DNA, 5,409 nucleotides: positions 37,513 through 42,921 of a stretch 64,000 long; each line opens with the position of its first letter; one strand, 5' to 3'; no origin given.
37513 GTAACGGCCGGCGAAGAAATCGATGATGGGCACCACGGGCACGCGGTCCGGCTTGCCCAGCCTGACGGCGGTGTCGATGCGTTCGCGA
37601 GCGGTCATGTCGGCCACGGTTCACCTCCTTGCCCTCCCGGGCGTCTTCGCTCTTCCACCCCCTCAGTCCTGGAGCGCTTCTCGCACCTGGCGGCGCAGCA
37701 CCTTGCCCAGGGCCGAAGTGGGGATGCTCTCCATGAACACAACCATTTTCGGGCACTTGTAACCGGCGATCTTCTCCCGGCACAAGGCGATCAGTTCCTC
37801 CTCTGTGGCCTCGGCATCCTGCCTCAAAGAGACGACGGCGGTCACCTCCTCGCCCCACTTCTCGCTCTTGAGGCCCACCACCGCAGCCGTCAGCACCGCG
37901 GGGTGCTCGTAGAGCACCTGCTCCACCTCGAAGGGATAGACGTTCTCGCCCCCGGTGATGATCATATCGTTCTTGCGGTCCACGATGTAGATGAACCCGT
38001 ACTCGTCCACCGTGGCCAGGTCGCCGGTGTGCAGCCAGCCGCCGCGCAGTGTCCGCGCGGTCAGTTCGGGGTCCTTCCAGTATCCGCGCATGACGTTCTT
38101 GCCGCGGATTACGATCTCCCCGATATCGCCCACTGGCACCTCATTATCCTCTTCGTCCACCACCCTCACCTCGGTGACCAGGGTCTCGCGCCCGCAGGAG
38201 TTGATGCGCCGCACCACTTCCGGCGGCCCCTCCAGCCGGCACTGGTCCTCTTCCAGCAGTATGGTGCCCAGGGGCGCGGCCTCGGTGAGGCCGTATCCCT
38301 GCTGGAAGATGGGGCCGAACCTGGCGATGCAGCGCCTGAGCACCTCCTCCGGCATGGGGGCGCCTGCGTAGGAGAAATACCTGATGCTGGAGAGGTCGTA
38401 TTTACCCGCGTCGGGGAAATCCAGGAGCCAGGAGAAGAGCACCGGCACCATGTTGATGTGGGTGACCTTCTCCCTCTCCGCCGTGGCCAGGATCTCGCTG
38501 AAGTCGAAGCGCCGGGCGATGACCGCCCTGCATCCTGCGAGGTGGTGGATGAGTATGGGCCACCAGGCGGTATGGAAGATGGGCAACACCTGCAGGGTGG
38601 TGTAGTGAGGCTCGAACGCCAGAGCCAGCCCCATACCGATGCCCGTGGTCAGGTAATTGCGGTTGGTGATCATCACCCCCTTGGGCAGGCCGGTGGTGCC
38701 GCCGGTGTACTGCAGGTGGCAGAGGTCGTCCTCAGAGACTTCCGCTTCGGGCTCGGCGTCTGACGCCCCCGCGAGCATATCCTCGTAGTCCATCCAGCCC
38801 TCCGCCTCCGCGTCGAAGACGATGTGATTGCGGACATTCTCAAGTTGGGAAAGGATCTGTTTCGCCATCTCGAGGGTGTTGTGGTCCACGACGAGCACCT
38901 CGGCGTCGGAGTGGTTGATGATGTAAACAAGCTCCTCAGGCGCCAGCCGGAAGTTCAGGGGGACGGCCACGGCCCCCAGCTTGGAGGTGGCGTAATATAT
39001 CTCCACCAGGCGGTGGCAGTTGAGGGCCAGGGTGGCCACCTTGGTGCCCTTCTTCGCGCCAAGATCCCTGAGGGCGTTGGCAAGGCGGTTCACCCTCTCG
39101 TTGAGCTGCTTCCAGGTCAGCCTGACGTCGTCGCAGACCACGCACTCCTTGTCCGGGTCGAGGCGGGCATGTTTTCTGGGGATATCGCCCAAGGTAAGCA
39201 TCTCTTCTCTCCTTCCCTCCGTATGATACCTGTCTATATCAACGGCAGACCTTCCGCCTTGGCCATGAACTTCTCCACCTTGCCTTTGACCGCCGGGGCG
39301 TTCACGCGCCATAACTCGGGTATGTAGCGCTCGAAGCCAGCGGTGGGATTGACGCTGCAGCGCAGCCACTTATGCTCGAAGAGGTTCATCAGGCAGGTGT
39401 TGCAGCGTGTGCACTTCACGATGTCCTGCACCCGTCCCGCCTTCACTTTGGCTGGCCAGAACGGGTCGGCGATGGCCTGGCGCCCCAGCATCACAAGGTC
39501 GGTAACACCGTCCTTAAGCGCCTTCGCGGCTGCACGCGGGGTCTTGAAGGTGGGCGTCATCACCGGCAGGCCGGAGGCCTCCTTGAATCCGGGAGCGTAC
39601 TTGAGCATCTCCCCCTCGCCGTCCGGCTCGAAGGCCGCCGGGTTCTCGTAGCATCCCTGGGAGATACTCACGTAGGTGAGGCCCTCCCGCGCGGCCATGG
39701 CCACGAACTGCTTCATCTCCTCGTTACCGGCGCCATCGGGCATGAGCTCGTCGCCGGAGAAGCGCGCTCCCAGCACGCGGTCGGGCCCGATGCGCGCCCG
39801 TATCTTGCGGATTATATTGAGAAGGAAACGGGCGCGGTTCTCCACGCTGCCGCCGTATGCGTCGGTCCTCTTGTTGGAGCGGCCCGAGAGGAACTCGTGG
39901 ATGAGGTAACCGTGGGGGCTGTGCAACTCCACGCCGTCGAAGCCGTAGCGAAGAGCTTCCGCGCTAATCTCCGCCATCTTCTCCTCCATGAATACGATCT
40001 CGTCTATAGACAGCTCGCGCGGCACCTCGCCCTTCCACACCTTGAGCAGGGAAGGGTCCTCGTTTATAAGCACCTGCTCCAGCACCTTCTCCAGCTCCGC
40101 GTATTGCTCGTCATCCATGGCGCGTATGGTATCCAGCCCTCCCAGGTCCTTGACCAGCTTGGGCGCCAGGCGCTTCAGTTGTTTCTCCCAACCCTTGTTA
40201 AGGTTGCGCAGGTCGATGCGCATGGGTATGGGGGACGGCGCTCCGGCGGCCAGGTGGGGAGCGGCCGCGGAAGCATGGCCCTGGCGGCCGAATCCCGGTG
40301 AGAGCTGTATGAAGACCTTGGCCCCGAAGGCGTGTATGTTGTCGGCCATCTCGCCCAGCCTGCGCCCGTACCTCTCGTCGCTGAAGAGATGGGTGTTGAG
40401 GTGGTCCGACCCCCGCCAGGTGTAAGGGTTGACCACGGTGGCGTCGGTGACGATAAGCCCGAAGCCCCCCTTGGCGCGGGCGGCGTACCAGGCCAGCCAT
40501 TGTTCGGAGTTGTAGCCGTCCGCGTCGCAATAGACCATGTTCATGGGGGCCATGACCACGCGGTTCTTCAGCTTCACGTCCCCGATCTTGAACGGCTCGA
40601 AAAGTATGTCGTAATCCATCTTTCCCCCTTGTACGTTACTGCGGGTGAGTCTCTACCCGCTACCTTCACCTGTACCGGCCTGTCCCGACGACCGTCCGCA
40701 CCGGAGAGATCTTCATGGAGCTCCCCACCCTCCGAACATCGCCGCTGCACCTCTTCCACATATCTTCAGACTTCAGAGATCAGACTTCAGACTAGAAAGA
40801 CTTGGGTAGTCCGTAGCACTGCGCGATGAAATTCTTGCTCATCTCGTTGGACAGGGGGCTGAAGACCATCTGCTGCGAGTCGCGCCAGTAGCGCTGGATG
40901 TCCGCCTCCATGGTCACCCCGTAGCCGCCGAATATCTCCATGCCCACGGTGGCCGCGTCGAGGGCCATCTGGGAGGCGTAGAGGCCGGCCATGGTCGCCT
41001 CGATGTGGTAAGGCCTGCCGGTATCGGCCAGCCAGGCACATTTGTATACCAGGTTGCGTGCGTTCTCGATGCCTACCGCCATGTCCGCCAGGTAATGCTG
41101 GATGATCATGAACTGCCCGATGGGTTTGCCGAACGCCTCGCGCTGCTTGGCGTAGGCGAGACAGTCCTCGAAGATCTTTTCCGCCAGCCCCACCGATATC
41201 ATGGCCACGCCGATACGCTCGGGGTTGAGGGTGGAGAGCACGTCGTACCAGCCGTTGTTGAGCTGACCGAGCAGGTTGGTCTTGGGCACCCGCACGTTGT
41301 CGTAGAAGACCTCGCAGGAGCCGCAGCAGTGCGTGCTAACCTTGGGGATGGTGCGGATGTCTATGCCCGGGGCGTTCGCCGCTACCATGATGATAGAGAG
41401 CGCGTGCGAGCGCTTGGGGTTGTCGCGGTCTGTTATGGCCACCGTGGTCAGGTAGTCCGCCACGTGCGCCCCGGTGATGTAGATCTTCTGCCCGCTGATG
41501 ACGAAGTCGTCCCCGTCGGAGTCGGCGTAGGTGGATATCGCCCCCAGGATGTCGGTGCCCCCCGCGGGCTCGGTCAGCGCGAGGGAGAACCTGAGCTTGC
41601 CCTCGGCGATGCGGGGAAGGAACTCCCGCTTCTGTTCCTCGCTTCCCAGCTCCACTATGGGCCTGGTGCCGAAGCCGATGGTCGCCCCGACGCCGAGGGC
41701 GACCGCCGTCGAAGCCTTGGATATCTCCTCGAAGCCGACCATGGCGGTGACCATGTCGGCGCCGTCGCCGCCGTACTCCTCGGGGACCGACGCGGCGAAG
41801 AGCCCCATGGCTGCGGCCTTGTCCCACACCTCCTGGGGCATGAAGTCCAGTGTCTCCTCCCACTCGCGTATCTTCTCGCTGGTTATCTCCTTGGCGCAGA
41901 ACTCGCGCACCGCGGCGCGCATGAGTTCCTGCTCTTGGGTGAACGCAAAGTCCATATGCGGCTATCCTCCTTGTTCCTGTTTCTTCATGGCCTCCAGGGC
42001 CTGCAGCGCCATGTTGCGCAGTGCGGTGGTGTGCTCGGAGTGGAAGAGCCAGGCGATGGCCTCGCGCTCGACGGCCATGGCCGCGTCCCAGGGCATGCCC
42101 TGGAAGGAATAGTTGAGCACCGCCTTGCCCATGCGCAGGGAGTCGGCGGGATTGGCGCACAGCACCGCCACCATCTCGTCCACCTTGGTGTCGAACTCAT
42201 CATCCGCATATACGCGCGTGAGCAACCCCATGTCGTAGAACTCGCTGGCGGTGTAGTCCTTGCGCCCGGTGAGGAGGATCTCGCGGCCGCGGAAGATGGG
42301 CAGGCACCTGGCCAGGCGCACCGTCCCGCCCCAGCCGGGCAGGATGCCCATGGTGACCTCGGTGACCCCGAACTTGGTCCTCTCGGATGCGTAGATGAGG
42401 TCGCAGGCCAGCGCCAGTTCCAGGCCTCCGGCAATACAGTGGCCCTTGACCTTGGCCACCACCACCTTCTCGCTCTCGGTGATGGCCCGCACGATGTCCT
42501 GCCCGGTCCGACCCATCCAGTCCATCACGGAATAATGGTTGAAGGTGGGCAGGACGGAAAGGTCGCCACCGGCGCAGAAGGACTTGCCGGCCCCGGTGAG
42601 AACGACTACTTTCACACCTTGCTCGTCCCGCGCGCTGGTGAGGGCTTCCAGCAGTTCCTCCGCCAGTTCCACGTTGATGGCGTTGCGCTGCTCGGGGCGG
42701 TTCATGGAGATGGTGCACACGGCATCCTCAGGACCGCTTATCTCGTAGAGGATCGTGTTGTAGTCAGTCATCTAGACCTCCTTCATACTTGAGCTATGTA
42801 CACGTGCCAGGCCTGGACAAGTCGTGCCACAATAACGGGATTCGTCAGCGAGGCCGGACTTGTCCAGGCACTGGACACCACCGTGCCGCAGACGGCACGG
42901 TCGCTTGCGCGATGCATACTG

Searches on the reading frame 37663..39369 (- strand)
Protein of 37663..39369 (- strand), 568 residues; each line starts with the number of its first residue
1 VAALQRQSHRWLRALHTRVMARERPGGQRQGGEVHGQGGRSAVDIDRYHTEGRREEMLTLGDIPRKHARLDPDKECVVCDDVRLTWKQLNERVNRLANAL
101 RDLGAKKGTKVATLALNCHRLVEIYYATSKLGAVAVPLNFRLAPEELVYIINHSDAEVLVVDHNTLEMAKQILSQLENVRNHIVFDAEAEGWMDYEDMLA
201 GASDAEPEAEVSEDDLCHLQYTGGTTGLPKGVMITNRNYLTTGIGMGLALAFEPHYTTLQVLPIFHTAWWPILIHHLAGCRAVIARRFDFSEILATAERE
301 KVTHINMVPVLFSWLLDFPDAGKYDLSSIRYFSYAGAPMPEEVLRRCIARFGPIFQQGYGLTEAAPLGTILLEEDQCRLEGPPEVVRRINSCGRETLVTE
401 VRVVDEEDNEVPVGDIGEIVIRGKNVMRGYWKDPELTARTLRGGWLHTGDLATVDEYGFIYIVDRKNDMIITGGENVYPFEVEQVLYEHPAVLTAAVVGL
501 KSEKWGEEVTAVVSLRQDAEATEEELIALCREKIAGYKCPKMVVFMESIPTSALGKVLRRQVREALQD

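Call 5: search_protein_families(library=pfam, proteins=[window:37663-39369:-], max_evalue=0.001)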
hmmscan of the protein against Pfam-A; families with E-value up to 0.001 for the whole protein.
window:37663-39369:- (568 aa): 2 families
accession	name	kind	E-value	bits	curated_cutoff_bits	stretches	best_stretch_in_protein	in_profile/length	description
PF00501.34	AMP-binding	-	2.5e-93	313.4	29.9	1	66-431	3-384/384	AMP-binding enzyme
PF13193.12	AMP-binding_C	-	1.7e-18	67.7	24.5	1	481-556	1-76/76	AMP-binding enzyme C-terminal domain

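Call 52: search_protein_families(library=ncbifam, proteins=[window:37663-39369:-], max_evalue=0.00001)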
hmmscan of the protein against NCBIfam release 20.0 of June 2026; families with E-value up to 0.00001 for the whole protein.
window:37663-39369:- (568 aa): 105 families (the best 25 are shown)
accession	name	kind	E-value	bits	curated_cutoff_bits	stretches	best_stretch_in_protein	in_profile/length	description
NF004837.0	PRK06187.1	subfamily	2e-164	547.8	476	1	55-567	5-523/531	long-chain-fatty-acid--CoA ligase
NF006182.0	PRK08316.1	subfamily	2e-138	462.1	663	1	54-567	7-518/523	fatty acyl-CoA synthetase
NF005307.0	PRK06839.1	equivalog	4.4e-120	401.6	748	1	66-567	10-494/496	o-succinylbenzoate--CoA ligase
NF005676.0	PRK07470.1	equivalog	1.6e-112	376.8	774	1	55-567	17-530/544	acyl-CoA synthetase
NF006020.0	PRK08162.1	subfamily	1.3e-106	357.1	677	1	66-567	27-539/545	acyl-CoA synthetase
NF052269.1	Staph_lig_FadD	equivalog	1.5e-106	356.7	650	1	65-567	7-494/499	long-chain-fatty-acid--CoA ligase FadD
NF009233.0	PRK12583.1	subfamily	5.3e-103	345.3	832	1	59-565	19-549/558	fatty acid CoA ligase family protein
NF004797.0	PRK06145.1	equivalog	4.9e-102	341.8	850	1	57-566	1-495/499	acyl-CoA synthetase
NF002966.0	PRK03640.1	equivalog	4.4e-101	338.9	556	1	66-566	10-480/483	o-succinylbenzoate--CoA ligase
NF005857.1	PRK07786.1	exception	8.5e-100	334.7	733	1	66-564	17-510/513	fatty-acid--CoA ligase FadD5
NF005801.1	PRK07656.1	equivalog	4.8e-96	322.4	657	1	66-563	9-500/500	FadD3 family acyl-CoA ligase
NF004838.1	PRK06188.1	equivalog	4e-95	319.1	875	1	72-565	23-522/524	fatty-acid--CoA ligase FadD8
NF004114.0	PRK05605.1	equivalog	7e-95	318.5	766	2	186-567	189-570/575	long-chain-fatty-acid--CoA ligase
NF052580.1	Str24CoAsynCasG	equivalog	4.3e-93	312.5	750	1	72-563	54-547/548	steroid-24-oyl-CoA synthetase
NF005863.0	PRK07798.1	subfamily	1e-92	311.4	543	1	58-563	4-528/540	acyl-CoA synthetase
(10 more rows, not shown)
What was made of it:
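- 37663..39201 (-): AMP-forming acyl-CoA ligase lig_1 (512 aa). The start has been corrected from the longest ORF. NCBIfam PRK06187 subfamily, 548 bits, above its cut-off (call 52).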

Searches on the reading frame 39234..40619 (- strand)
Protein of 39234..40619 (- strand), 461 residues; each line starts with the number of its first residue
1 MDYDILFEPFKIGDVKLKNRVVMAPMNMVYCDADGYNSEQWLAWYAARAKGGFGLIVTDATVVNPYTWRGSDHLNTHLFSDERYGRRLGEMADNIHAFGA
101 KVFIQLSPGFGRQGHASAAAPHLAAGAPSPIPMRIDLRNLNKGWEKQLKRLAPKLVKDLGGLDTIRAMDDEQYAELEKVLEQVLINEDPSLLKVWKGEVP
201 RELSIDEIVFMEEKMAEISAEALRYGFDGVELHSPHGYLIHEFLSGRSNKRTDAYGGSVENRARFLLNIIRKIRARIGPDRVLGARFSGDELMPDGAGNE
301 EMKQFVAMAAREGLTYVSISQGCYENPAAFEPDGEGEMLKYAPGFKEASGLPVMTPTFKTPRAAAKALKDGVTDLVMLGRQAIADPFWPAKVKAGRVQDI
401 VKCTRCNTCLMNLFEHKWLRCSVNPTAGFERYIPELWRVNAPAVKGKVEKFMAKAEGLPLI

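Call 5: search_protein_families(library=pfam, proteins=[window:39234-40619:-], max_evalue=0.001)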
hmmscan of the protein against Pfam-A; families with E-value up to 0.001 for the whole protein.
window:39234-40619:- (461 aa): 1 family
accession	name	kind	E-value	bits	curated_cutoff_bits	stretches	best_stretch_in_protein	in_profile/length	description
PF00724.26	Oxidored_FMN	-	1.2e-60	206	27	2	198-397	136-340/342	NADH:flavin oxidoreductase / NADH oxidase family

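Call 46: search_solved_structures(query=window:39234-40619:-, max_evalue=1e-10)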
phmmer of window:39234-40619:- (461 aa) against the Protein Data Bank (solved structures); distinct sequences matched with E-value up to 1e-10: 138 (the best 60 are shown).
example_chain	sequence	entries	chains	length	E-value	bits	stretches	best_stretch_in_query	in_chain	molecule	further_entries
3krz_A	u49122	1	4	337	3.5e-44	154.6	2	196-390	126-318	NADH:flavin oxidoreductase/NADH oxidase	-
3kru_A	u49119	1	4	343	3.8e-44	154.5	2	196-390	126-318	NADH:flavin oxidoreductase/NADH oxidase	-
6qkg_A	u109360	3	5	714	8.8e-44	153.3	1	202-448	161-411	NCR A | NCR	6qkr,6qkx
6de6_A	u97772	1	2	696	2.1e-41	145.5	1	224-428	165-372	Histamine dehydrogenase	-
8pun_A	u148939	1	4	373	6.9e-39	137.2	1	189-390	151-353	NADPH dehydrogenase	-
1ps9_A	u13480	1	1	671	1.7e-37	132.6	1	198-439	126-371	2,4-dienoyl-CoA reductase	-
5cpl_A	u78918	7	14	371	1.3e-36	129.6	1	198-389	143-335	Xenobiotic reductase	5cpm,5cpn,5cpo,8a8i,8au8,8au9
5n6q_A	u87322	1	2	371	1.3e-36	129.6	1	198-389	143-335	NADH:flavin oxidoreductase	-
3l67_A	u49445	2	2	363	2.1e-36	129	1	198-389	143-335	Xenobiotic reductase A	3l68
8auh_A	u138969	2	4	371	3e-36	128.5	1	198-389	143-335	NADH:flavin oxidoreductase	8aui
3gr7_A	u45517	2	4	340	4.1e-36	128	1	207-390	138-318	NADPH dehydrogenase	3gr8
3l65_A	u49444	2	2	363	4.5e-36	127.9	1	198-389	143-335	Xenobiotic reductase A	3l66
8auf_A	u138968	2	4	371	4.8e-36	127.8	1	198-389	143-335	NADH:flavin oxidoreductase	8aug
3l5l_A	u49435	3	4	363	5.5e-36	127.6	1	198-389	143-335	Xenobiotic reductase A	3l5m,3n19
3n14_A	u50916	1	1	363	5.5e-36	127.6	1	198-389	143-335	Xenobiotic reductase A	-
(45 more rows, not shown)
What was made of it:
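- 39234..40619 (-): OYE_b: second OYE-family flavoprotein (461 aa). PDB matches include 2-naphthoyl-CoA reductase NCR (E = 9e-44) and 2,4-dienoyl-CoA reductase (call 46).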

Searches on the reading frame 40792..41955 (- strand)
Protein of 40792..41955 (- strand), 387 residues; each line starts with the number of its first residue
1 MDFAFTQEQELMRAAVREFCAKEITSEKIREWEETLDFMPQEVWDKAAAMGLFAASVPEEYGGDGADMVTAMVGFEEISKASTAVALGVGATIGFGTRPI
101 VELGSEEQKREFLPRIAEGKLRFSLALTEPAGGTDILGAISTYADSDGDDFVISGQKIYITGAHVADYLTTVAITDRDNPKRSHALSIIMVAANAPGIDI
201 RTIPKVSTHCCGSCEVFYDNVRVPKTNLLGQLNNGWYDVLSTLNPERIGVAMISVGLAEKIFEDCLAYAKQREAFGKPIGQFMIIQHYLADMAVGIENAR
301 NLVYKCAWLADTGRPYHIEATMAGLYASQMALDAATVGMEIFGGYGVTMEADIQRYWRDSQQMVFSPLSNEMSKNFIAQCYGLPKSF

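Call 5: search_protein_families(library=pfam, proteins=[window:40792-41955:-], max_evalue=0.001)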
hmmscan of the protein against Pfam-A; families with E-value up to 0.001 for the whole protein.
window:40792-41955:- (387 aa): 4 families
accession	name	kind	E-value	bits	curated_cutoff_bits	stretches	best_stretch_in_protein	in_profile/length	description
PF00441.29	Acyl-CoA_dh_1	-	1.6e-38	132.6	22.4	1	233-378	1-146/150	Acyl-CoA dehydrogenase, C-terminal domain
PF02771.21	Acyl-CoA_dh_N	-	9.8e-33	113.3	22.9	1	6-120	1-113/113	Acyl-CoA dehydrogenase, N-terminal domain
PF02770.24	Acyl-CoA_dh_M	-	8.7e-18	64.7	33.3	1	125-221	2-97/97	Acyl-CoA dehydrogenase, middle domain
PF08028.16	Acyl-CoA_dh_2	-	2.2e-17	64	22.7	1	249-359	2-122/134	Acyl-CoA dehydrogenase, C-terminal domain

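Call 52: search_protein_families(library=ncbifam, proteins=[window:40792-41955:-], max_evalue=0.00001)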
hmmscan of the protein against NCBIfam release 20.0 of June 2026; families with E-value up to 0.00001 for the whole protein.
window:40792-41955:- (387 aa): 22 families
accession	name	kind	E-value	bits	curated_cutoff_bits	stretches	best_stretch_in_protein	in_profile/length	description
NF008997.0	PRK12341.1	equivalog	4.9e-86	289.2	537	1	1-365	1-360/382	acyl-CoA dehydrogenase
NF042972.1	AcrlCoAredClosAcrC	equivalog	6e-81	272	640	1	1-362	1-357/378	acryloyl-CoA reductase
NF045552.1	GlutCoADH_Des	equivalog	8.5e-77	258.9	470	1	1-379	1-377/387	glutaryl-CoA dehydrogenase Acd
NF053553.1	prodigi_MBC_PigA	equivalog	2.8e-62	211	500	1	1-383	1-381/381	prodigiosin MBC biosynthesis dehydrogenase PigA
NF002885.1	PRK03354.1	equivalog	3.1e-61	207.5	540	1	1-372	1-364/378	crotonobetainyl-CoA dehydrogenase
NF045652.1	ProlPCPDhRedW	equivalog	5.6e-59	199.8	650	1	8-383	3-375/376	L-prolyl-[peptidyl-carrier protein] dehydrogenase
NF058590.1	AcCoDHFadEBacil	equivalog_domain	7.8e-59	199.7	600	1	5-361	21-390/586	acyl-CoA dehydrogenase FadE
NF043006.1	CyhCrbnylCoADH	equivalog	4.8e-56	190.4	650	1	31-364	29-358/380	cyclohexane-1-carbonyl-CoA dehydrogenase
NF042439.1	SulpropCoADesulf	equivalog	4.8e-50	170.4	600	1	17-378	5-367/379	3-sulfinopropanoyl-CoA desulfinase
TIGR03207.1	cyc_hxne_CoA_dh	equivalog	1.4e-47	162.2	575.35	1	11-362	7-352/372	cyclohexanecarboxyl-CoA dehydrogenase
NF052270.1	Staph_DH_FadE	equivalog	8.6e-47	159.7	600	1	77-362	94-374/400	acyl-CoA dehydrogenase FadE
TIGR03204.1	pimC_large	equivalog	1e-35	123.4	623.85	1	2-295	1-290/395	pimeloyl-CoA dehydrogenase large subunit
TIGR03203.1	pimD_small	equivalog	9.2e-33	113.8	652.7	1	2-358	1-353/378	pimeloyl-CoA dehydrogenase small subunit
TIGR04022.1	sulfur_SfnB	equivalog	7e-26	91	430.9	1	9-360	8-359/391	SfnB family sulfur acquisition oxidoreductase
NF007000.1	PRK09463.1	subfamily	1.5e-24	86.4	600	1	8-349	47-400/726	acyl-CoA dehydrogenase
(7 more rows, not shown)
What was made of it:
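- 40792..41955 (-): Acyl-CoA dehydrogenase. Best NCBIfam matches are generic ACAD, acryloyl-CoA reductase and glutaryl-CoA DH, all below cut-off (call 52).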

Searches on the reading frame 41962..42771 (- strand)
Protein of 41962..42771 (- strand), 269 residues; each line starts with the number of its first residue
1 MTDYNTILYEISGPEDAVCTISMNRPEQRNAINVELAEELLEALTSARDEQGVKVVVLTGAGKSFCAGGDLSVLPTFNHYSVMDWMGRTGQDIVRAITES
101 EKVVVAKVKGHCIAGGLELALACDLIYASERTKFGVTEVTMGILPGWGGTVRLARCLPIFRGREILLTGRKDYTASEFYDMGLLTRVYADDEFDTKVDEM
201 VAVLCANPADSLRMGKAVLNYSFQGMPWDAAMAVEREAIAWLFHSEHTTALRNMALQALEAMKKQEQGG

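Call 5: search_protein_families(library=pfam, proteins=[window:41962-42771:-], max_evalue=0.001)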
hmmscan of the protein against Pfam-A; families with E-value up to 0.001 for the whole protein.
window:41962-42771:- (269 aa): 2 families
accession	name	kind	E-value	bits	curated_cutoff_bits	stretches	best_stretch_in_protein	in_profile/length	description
PF00378.25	ECH_1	-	1.1e-52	179.3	27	1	15-256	3-237/251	Enoyl-CoA hydratase/isomerase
PF16113.10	ECH_2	-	1e-27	98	27.2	1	19-260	2-239/335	Enoyl-CoA hydratase/isomerase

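Call 52: search_protein_families(library=ncbifam, proteins=[window:41962-42771:-], max_evalue=0.00001)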
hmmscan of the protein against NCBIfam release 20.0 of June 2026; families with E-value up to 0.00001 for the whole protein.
window:41962-42771:- (269 aa): 72 families (the best 25 are shown)
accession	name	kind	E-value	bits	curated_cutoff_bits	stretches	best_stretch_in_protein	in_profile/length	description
NF051848.1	EnCoAHydtEchA19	equivalog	6.2e-50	170.2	400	1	16-246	8-238/258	enoyl-CoA hydratase EchA19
NF004840.0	PRK06190.1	equivalog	3.3e-49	167.8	253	1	14-248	10-241/260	enoyl-CoA hydratase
NF006007.0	PRK08138.1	subfamily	4.5e-47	160.6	355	1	10-247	10-242/261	enoyl-CoA hydratase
NF004475.0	PRK05809.1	subfamily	1.3e-44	152.7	394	1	14-249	10-243/260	short-chain-enoyl-CoA hydratase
NF042430.2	EnCoAhydt_DpgD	equivalog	2.2e-41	142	400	1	15-235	4-227/258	enoyl-CoA-hydratase DpgD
NF006100.0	PRK08252.1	subfamily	2.4e-41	142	282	1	15-247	10-235/254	crotonase/enoyl-CoA hydratase family protein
NF005802.0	PRK07657.1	equivalog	3.1e-41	141.6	363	1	14-260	10-250/260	enoyl-CoA hydratase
NF006140.0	PRK08290.1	subfamily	1.3e-39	136.1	280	1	2-262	5-280/292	enoyl-CoA hydratase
NF046063.1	oxepin_alt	equivalog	3e-39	135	300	1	15-244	7-236/254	oxepin-CoA hydrolase, alternative type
NF006108.0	PRK08259.1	equivalog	3.1e-39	135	273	1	15-242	10-233/256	crotonase/enoyl-CoA hydratase family protein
NF004517.0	PRK05862.1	equivalog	4.2e-39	134.6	396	1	4-250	3-237/257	enoyl-CoA hydratase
NF007239.0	PRK09674.1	equivalog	1.3e-38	132.9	371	1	12-243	8-234/257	2,3-dehydroadipyl-CoA hydratase PaaF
NF006008.0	PRK08139.1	equivalog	3.1e-38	131.8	313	1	14-237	17-237/266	enoyl-CoA hydratase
NF005864.0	PRK07799.1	equivalog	1.5e-37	129.2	316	1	16-246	16-246/266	crotonase/enoyl-CoA hydratase family protein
NF005879.0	PRK07827.1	equivalog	3e-37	128.3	283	1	15-247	14-243/261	enoyl-CoA hydratase family protein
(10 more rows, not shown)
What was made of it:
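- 41962..42771 (-): Enoyl-CoA hydratase/isomerase (ECH_1). NCBIfam, call 52.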
